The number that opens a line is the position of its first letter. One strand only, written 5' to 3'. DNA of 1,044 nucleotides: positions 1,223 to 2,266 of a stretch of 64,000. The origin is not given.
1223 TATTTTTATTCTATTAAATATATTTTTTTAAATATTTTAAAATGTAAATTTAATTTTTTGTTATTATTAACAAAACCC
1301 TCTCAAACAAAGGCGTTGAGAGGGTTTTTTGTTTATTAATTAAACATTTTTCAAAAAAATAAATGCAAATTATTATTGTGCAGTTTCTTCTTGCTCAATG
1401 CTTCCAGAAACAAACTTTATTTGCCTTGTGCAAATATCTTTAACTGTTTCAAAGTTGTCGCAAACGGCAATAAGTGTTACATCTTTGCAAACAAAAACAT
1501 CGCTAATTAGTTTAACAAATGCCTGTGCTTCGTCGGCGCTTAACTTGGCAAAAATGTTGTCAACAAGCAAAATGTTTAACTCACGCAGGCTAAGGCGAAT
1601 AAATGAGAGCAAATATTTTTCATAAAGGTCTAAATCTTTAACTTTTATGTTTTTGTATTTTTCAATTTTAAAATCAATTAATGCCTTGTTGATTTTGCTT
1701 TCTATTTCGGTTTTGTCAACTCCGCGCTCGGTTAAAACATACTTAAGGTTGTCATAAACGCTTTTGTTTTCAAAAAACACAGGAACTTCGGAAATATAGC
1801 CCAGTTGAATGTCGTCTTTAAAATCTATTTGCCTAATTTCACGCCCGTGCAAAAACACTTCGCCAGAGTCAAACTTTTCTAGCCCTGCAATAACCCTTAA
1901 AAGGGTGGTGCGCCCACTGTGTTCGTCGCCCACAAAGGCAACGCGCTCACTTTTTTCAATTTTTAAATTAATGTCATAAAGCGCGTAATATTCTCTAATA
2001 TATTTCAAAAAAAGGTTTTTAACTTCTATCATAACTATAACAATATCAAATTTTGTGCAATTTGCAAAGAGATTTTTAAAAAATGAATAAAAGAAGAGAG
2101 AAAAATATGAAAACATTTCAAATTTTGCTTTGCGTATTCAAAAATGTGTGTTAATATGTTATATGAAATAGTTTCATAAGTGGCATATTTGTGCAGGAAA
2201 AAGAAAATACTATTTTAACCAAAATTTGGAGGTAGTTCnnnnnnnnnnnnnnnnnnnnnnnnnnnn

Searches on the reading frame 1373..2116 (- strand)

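Call 6: search_protein_families(library=pfam, proteins=[window:1373-2116:-], max_evalue=0.01)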
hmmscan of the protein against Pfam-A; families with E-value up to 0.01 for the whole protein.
window:1373-2116:- (247 aa): 1 family
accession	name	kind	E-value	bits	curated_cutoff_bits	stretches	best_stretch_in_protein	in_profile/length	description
PF00005.33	ABC_tran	-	2.7e-15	57.6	25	1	47-188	2-135/137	ABC transporter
